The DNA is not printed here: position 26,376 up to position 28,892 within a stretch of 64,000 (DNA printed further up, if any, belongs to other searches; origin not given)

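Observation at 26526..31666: Translationally coupled carbamoyltransferase and tandem HO-like di-iron protein, divergent from an AlkB-type hydroxylase: a candidate uncharacterised tailoring pathway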

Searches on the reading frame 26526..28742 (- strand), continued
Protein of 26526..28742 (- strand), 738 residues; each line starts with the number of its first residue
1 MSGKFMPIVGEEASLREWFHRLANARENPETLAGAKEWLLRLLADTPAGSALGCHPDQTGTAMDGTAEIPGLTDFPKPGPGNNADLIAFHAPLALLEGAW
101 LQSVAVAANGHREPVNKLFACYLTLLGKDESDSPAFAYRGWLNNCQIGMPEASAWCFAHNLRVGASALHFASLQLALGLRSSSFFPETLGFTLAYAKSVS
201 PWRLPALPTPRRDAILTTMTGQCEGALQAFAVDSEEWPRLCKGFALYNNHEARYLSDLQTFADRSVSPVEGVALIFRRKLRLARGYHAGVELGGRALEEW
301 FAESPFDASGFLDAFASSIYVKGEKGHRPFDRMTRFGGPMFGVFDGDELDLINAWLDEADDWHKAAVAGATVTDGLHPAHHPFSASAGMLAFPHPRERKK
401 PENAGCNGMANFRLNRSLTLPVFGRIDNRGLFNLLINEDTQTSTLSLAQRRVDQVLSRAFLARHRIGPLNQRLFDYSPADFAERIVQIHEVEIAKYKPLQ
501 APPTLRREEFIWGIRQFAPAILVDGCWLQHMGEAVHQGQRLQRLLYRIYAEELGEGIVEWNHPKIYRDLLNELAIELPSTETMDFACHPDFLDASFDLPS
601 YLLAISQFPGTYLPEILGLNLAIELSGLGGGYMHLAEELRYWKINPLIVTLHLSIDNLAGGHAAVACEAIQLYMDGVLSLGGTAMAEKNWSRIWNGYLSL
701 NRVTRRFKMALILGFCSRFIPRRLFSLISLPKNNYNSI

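Call 39: predict_structure(alignment_id=A1)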
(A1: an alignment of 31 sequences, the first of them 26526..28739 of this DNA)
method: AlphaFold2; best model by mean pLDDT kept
length: 737 residues; sequences in the alignment: 31
mean_pLDDT: 84.5   pTM: 0.83
mean pLDDT of the five models: 84.5, 83.5, 82.9, 82.2, 81.7
residues with pLDDT >= 90: 442; 70-90: 172; 50-70: 56; < 50: 67
segments of 3 or more residues with pLDDT < 50: 58-67, 367-388, 396-422, 733-737
pLDDT, mean of each block of 10 residues (from residue 1): 64 93 95 96 79 52 44 71 87 96 93 96 90 91 87 91 95 97 97 94 93 96 93 90 95 92 77 82 78 87 85 87 84 61 75 83 49 34 41 50 38 38 82 96 97 95 65 89 91 90 96 97 91 90 95 93 96 97 97 97 97 98 88 95 96 89 96 94 95 96 96 96 82 47
secondary structure, 60 per line:
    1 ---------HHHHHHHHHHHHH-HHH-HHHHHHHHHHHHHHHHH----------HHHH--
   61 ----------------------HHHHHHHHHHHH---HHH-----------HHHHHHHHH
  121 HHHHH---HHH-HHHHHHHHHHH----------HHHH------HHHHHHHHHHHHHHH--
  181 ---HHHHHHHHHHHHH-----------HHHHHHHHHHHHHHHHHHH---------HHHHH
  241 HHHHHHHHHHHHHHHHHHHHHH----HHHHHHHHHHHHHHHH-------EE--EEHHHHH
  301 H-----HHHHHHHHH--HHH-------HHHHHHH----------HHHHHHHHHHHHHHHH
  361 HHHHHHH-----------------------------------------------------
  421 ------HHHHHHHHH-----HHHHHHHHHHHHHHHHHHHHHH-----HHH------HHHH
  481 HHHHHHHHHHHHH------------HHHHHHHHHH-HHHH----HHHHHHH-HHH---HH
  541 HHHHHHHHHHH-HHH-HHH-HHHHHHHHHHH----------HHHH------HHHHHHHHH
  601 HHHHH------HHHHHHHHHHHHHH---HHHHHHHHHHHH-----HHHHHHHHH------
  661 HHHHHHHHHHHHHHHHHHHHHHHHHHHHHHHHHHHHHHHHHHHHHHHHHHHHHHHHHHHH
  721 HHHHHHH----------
elements in order (helices of 4 or more, strands of 3 or more residues): H10-22 H28-44 H55-58 H83-94 H112-125 H133-143 H154-157 H164-178 H184-196 H208-226 H236-262 H267-282 H296-301 H307-315 H328-334 H345-367 H427-435 H441-462 H477-493 H506-515 H517-520 H525-531 H539-551 H561-571 H582-585 H592-605 H612-625 H629-640 H646-654 H661-727

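Call 42: fold_search(model_id=the predicted structure, library=pdb)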
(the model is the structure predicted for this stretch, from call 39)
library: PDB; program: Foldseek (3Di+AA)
matches with E <= 10: 172; with E <= 0.001: 0
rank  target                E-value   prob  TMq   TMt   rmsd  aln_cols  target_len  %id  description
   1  9pfw                  2.5e-03  1.00  0.29  0.69   4.6       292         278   17  Crystal structure of selenomethionine-substituted N-oxygenase RohS from Pseudomonas syringae pv. tomato str. DC3000 (Pst (released 2026-04-01)
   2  9n1a                  7.2e-02  1.00  0.24  0.49  15.2       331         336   13  crystal structure of diferric HrmI from Streptomyces griseoflavus (released 2025-08-20)
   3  6xcv_A                7.2e-02  1.00  0.23  0.35  14.3       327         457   15  Crystal structure of apo SznF from Streptomyces achromogenes var. streptozoticus NRRL 2697 (released 2021-01-13)
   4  9n1x                  9.0e-02  1.00  0.24  0.49  15.0       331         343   13  Crystal Structure of N-oxygenase HrmI with the diferrous cofactor (released 2025-08-20)
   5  9nh9                  9.4e-02  1.00  0.24  0.49  15.2       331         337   13  Crystal Structure of N-oxygenase HrmI with the diferric cofactor and the N(6)-hydroxy-L-lysine product bound (released 2025-08-20)
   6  9n1e                  1.1e-01  1.00  0.23  0.48  15.2       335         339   13  Crystal structure of N-oxygenase HrmI with the diferric cofactor partially loaded (released 2025-08-20)
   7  6m9s_A                1.9e-01  1.00  0.23  0.35  16.1       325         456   15  Crystal structure of SeMet SznF from Streptomyces achromogenes var. streptozoticus NRRL 2697 (released 2019-02-06)
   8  8e8w_B                4.1e-01  0.94  0.19  0.29  16.0       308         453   15  Crystal structure of SznF from Streptomyces achromogenes var. streptozoticus NRRL 2697 mononuclear Fe(II) structure on (released 2023-08-30)
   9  8w1q_A                4.8e-01  0.97  0.24  0.47  10.3       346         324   14  Aerobic crystal structure of iron-bound FlcD from Pseudomonas aeruginosa (released 2024-07-31)
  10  8x6x_A                6.4e-01  0.07  0.09  0.11  26.0       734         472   12  Structure of the multidrug efflux pump EfpA from M. tuberculosis complexed with lipids (released 2024-11-27)
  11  3bjd_A                7.1e-01  0.98  0.26  0.52   7.3       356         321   13  Crystal structure of putative 3-oxoacyl-(acyl-carrier-protein) synthase from Pseudomonas aeruginosa (released 2007-12-11)
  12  1st6                  7.7e-01  0.07  0.10  0.08  33.6       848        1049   13  Crystal structure of a cytoskeletal protein (released 2004-08-03)
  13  8zal_J                8.6e-01  0.08  0.12  0.14  26.2       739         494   10  EmrAB-TolC MFS-type tripartite multidrug efflux pump EA (released 2025-04-30)
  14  6tha                  8.9e-01  0.06  0.09  0.12  25.8       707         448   10  Crystal structure of human sugar transporter GLUT1 (SLC2A1) in the inward conformation (released 2020-11-25)
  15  9g9o_A                1.2e+00  0.05  0.08  0.12  24.9       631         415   11  Lipid III flippase WzxE with NB10 and NB7 nanobodies in outward-facing conformation - crystal 2 (released 2025-01-22)
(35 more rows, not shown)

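Call 48: search_protein_families(library=pfam, proteins=[L032:2003-4081:+, L032:4749-5486:-, L032:5629-6897:+, L032:12070-13134:+, L032:12939-14744:+, L032:15454-16635:+, L032:16961-17242:+, L032:17432-19126:+, L032:19538-20278:+, L032:20245-21803:+], max_evalue=0.001)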
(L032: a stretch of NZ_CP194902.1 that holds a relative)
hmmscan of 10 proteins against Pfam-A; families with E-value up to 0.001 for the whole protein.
L032:2003-4081:+ (692 aa): 2 families
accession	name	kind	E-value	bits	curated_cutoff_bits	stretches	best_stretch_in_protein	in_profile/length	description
PF00593.30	TonB_dep_Rec_b-barrel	-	1.9e-37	130.6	27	1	194-653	19-436/436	TonB dependent receptor-like, beta-barrel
PF07715.20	Plug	-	1.3e-19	71.1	23.9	1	64-173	3-107/107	TonB-dependent Receptor Plug Domain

L032:4749-5486:- (245 aa): 1 family
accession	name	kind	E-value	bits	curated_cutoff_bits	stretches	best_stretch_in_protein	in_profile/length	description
PF03741.22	TerC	-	8.4e-46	156.4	27.8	1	17-186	3-177/178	Integral membrane protein TerC family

L032:5629-6897:+ (422 aa): 1 family
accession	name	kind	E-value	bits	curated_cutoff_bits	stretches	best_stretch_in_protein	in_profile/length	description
PF00067.27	p450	-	4.3e-34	118.5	22.8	1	101-392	84-431/462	Cytochrome P450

L032:12070-13134:+ (354 aa): 1 family
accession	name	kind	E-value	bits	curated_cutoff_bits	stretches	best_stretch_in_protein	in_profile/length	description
PF00296.26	Bac_luciferase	-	1.5e-30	107.1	27.9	1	29-325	8-313/314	Luciferase-like monooxygenase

L032:12939-14744:+ (601 aa): 2 families
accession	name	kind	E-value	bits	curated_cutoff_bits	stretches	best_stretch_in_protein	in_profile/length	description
PF00501.34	AMP-binding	-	7.5e-81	272.3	29.9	1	77-448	2-384/384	AMP-binding enzyme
PF13193.12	AMP-binding_C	-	7.5e-11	43.2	24.5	1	507-583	1-76/76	AMP-binding enzyme C-terminal domain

L032:15454-16635:+ (393 aa): 1 family
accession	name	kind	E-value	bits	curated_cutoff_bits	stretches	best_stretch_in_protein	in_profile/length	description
PF13527.13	Acetyltransf_9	-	8.5e-05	23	25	1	28-134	2-98/127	Acetyltransferase (GNAT) domain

L032:16961-17242:+ (93 aa): 0 families

L032:17432-19126:+ (564 aa): 1 family
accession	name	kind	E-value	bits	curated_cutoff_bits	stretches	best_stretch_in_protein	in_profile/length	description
PF10017.15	Methyltransf_33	-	1.5e-112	376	23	1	261-560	3-302/304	Histidine-specific methyltransferase, SAM-dependent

L032:19538-20278:+ (246 aa): 5 families
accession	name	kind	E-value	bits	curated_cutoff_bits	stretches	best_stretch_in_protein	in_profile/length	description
PF00005.33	ABC_tran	-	1.3e-34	120.1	25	1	46-194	1-136/137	ABC transporter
PF13304.12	AAA_21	-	6.9e-07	30.1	27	0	163-227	234-300/304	AAA domain, putative AbiEii toxin, Type IV TA system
PF13481.12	AAA_25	-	4.2e-05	23.7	27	0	41-73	18-50/195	AAA domain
PF02463.25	SMC_N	-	4.6e-05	23.4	40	0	156-238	126-210/220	RecF/RecN/SMC N terminal domain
PF03193.22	RsgA_GTPase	-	0.00022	21.5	30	1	56-82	106-132/174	RsgA GTPase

L032:20245-21803:+ (519 aa): 2 families
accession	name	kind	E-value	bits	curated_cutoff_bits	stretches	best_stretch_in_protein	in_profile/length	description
PF02687.27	FtsX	-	1.2e-13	51.6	25.5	1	264-385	3-117/120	FtsX-like permease C-terminal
PF12704.14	MacB_PCD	-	1.7e-07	32.2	27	1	31-184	2-157/207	MacB-like periplasmic core domain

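Call 50: list_cluster_members(proteins=[L030:9800-11761:+, L030:8025-9800:+, L030:6727-8019:-])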
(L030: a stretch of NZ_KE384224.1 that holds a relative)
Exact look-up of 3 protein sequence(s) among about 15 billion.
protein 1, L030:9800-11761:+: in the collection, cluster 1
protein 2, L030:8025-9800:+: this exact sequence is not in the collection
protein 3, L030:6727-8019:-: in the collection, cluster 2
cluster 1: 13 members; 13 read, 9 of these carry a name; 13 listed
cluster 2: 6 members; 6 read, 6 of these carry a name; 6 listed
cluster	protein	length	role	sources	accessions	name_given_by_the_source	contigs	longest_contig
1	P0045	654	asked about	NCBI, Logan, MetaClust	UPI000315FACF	status=active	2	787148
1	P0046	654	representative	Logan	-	-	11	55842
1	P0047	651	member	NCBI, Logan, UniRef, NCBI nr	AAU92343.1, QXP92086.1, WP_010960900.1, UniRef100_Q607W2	iron-containing redox enzyme family protein [Methylococcus capsulatus] | Iron-containing redox enzyme family protein n=1 Tax=Methylococcus capsulatus (strain ATCC ...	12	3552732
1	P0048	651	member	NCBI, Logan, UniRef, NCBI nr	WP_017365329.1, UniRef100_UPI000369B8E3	iron-containing redox enzyme family protein [Methylococcus capsulatus] | iron-containing redox enzyme family protein n=1 Tax=Methylococcus capsulatus TaxID=414 ...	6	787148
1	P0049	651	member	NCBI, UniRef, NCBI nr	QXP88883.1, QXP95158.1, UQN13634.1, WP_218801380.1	iron-containing redox enzyme family protein [Methylococcus capsulatus] | iron-containing redox enzyme family protein n=1 Tax=Methylococcus capsulatus TaxID=414 ...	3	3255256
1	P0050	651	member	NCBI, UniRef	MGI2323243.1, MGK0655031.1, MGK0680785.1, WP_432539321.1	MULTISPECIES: iron-containing redox enzyme family protein [unclassified Methylococcus] | iron-containing redox enzyme family protein n=1 Tax=unclassified Methylococcus ...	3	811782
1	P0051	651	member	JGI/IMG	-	hypothetical protein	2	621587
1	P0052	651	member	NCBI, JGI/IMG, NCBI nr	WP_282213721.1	iron-containing redox enzyme family protein [Methylococcus capsulatus] | hypothetical protein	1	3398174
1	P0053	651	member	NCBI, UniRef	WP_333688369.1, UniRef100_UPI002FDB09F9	iron-containing redox enzyme family protein [Methylococcus capsulatus] | iron-containing redox enzyme family protein n=1 Tax=Methylococcus capsulatus TaxID=414 ...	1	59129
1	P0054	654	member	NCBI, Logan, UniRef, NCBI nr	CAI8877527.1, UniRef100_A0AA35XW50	conserved protein of unknown function [Methylococcus capsulatus] | Iron-containing redox enzyme family protein n=2 Tax=Methylococcus capsulatus TaxID=414 ...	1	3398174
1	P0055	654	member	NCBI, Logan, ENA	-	-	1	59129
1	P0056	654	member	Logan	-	-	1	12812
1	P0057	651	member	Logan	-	-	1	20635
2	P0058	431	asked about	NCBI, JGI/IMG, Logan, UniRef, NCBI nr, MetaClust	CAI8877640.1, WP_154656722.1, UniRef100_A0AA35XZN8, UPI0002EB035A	alkane 1-monooxygenase [Methylococcus capsulatus] | alkane 1-monooxygenase | Fatty acid desaturase domain-containing protein n=1 Tax=Methylococcus capsulatus ...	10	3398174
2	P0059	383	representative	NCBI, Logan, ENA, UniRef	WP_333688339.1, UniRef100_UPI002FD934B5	fatty acid desaturase [Methylococcus capsulatus] | fatty acid desaturase n=1 Tax=Methylococcus capsulatus TaxID=414 RepID=UPI002FD934B5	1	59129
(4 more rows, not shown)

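Call 52: search_protein_families(library=pfam, proteins=[L017:5194-6765:-, L063:7822-9804:+, L063:9794-10699:+, L063:10709-11767:+, L025:6806-7861:-, L029:5222-6517:+, L029:6636-7046:+, L015:4299-4724:-, L038:4090-4752:+, L057:5561-7018:+], max_evalue=0.01)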
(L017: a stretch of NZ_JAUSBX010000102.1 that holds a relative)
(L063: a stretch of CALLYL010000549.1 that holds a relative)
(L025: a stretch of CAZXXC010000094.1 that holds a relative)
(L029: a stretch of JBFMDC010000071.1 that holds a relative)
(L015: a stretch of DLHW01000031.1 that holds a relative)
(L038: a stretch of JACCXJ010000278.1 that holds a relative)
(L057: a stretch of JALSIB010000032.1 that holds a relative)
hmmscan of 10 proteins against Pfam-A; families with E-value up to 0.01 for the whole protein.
L017:5194-6765:- (523 aa): 0 families

L063:7822-9804:+ (660 aa): 4 families
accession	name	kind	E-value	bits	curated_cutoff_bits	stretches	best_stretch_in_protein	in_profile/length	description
PF00733.27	Asn_synthase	-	1.5e-71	242.3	21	1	245-594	3-326/354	Asparagine synthase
PF13537.11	GATase_7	-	2.1e-37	128.3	25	1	49-167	2-123/123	Glutamine amidotransferase domain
PF13522.11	GATase_6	-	8.8e-32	110.3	27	1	38-161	6-130/130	Glutamine amidotransferase domain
PF12481.13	DUF3700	-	0.0032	17.4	27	1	118-162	128-173/228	Aluminium induced protein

L063:9794-10699:+ (301 aa): 1 family
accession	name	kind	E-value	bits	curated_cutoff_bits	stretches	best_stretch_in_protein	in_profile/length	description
PF11583.14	AurF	-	0.0063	16.1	29.6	0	172-216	177-220/282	P-aminobenzoate N-oxygenase AurF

L063:10709-11767:+ (353 aa): 1 family
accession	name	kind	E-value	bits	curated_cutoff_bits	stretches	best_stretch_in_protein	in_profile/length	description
PF13091.12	PLDc_2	-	6.8e-11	42.6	27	1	293-331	6-45/132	PLD-like domain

L025:6806-7861:- (351 aa): 1 family
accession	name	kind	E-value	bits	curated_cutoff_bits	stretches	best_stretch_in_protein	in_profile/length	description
PF04055.27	Radical_SAM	-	2.5e-16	60.7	29.5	1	64-242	1-164/166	Radical SAM superfamily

L029:5222-6517:+ (431 aa): 1 family
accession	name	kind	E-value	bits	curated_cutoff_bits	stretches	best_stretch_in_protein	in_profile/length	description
PF00268.27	Ribonuc_red_sm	-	8.5e-93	311.2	33.6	1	111-398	2-281/281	Ribonucleotide reductase, small chain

L029:6636-7046:+ (136 aa): 1 family
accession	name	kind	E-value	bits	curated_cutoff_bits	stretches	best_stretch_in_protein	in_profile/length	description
PF04892.17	VanZ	-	6.3e-08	33.7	30.1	1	44-112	56-122/126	VanZ like family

L015:4299-4724:- (141 aa): 1 family
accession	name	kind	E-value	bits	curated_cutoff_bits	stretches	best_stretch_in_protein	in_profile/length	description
PF07885.22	Ion_trans_2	-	1.3e-12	47.9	22.5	1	54-134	4-77/79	Ion channel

L038:4090-4752:+ (220 aa): 5 families
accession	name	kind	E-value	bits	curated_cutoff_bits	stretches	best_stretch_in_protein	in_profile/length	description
PF01583.26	APS_kinase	-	3.1e-66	222.6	21.1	1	38-188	1-152/152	Adenylylsulphate kinase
PF13671.12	AAA_33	-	1.3e-06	29.2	27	1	42-155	2-116/143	AAA domain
PF13238.12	AAA_18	-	0.0015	19.4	29.4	1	45-110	4-66/128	AAA domain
PF24883.2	NPHP3_N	-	0.0024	18.5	24.8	1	37-67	20-50/164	Nephrocystin 3, N-terminal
PF13555.12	AAA_29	-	0.0066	16.6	27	0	39-60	23-43/61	P-loop containing region of AAA domain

L057:5561-7018:+ (485 aa): 2 families
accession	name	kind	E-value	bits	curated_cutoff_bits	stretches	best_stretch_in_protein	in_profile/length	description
PF03553.21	Na_H_antiporter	-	1.9e-36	126.3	23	2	190-482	2-303/303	Na+/H+ antiporter family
PF03606.21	DcuC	-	1.3e-05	24.4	23.1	1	316-480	292-457/461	C4-dicarboxylate anaerobic carrier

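Call 53: search_protein_families(library=pfam, proteins=[L070:3481-4578:+, L070:4575-5783:+, L070:5749-6618:+, L070:7109-8161:+, L070:7971-8849:+, L070:8846-9766:+, L070:12069-13325:+, L070:13297-14121:+, L070:14118-15602:+, L070:15595-16794:+], max_evalue=0.001)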
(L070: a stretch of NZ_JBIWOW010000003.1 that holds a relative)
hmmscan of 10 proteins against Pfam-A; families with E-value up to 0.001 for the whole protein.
L070:3481-4578:+ (365 aa): 0 families

L070:4575-5783:+ (402 aa): 0 families

L070:5749-6618:+ (289 aa): 0 families

L070:7109-8161:+ (350 aa): 0 families

L070:7971-8849:+ (292 aa): 1 family
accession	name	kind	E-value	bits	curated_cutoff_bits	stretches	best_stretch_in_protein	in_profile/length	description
PF13714.12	PEP_mutase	-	2e-79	267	31.5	1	15-255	1-239/240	Phosphoenolpyruvate phosphomutase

L070:8846-9766:+ (306 aa): 2 families
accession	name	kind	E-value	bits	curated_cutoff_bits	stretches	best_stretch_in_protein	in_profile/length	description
PF08545.16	ACP_syn_III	-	7.6e-10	39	24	1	115-176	5-68/80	3-Oxoacyl-[acyl-carrier-protein (ACP)] synthase III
PF08392.18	FAE1_CUT1_RppA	-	1.2e-05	25.2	27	1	63-193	94-227/290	FAE1/Type III polyketide synthase-like protein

L070:12069-13325:+ (418 aa): 4 families
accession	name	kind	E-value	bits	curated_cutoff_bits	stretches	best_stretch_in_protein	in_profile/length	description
PF00441.29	Acyl-CoA_dh_1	-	5.7e-39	134.1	22.4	1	263-410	1-147/150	Acyl-CoA dehydrogenase, C-terminal domain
PF02770.24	Acyl-CoA_dh_M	-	2.3e-20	73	33.3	1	159-251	1-97/97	Acyl-CoA dehydrogenase, middle domain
PF08028.16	Acyl-CoA_dh_2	-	3.9e-14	53.5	22.7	1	279-401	2-133/134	Acyl-CoA dehydrogenase, C-terminal domain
PF02771.21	Acyl-CoA_dh_N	-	4.7e-11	43.5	22.9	1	34-154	1-112/113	Acyl-CoA dehydrogenase, N-terminal domain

L070:13297-14121:+ (274 aa): 0 families

L070:14118-15602:+ (494 aa): 1 family
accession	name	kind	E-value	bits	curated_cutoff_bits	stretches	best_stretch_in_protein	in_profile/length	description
PF05222.21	AlaDh_PNT_N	-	2.9e-20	73.3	30.4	1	150-283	1-135/136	Alanine dehydrogenase/PNT, N-terminal domain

L070:15595-16794:+ (399 aa): 2 families
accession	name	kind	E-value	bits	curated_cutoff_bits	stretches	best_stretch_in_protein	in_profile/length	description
PF16653.10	Sacchrp_dh_C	-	1.2e-34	121.1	31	1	138-383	1-265/265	Saccharopine dehydrogenase C-terminal domain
PF03435.24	Sacchrp_dh_NADP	-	9.2e-11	42.6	25.1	1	21-129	1-122/129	Saccharopine dehydrogenase NADP binding domain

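Call 65: search_protein_representatives(alignment_id=A1)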
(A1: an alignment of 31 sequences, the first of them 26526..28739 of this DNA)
Query: 31 sequences, 699 profile positions. Proteins with E-value up to 0.001 (for the whole library): 1155; up to 1e-10: 918; up to 1e-30: 623. The best 150 are listed.
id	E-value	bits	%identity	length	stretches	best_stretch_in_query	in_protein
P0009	0.0e+00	1056.0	-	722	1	1-697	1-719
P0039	2.7e-287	971.6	-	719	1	10-694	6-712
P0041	1.4e-275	932.9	-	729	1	11-694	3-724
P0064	1.9e-273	925.8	-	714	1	1-694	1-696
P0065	5.8e-262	887.8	-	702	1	11-689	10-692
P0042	4.8e-246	835.2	-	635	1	14-693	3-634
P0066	6.6e-233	791.8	-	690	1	10-693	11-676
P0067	2.4e-222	756.9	-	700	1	12-694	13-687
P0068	8.2e-206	702.2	-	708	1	23-693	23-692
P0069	3.5e-203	693.5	-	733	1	14-691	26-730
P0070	1.1e-202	691.9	-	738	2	209-688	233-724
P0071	1.6e-201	688.0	-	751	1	14-693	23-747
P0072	7.3e-194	662.7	-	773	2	228-694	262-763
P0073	1.2e-191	655.4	-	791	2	258-694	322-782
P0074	2.0e-191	654.7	-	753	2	256-685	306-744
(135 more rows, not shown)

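Call 66: find_encoding_contigs(protein=P0043, flank=8000, max_places=3)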
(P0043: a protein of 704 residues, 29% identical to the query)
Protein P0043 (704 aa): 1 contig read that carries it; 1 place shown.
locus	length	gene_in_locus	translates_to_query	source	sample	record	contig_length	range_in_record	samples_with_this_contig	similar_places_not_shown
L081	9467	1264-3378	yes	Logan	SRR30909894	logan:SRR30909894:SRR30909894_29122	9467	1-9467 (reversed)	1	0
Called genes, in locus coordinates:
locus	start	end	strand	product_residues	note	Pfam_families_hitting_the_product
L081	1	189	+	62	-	?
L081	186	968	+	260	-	PF13085:Fer2_3, PF13237:Fer4_10 (faint), PF13183:Fer4_8, PF12838:Fer4_7 (weak)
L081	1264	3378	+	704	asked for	PF14518:Haem_oxygenas_2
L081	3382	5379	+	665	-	PF13522:GATase_6, PF13537:GATase_7, PF00733:Asn_synthase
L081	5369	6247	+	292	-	PF11583:AurF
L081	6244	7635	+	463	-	PF13091:PLDc_2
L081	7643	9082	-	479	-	PF20154:LNT_N, PF00795:CN_hydrolase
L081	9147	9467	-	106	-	?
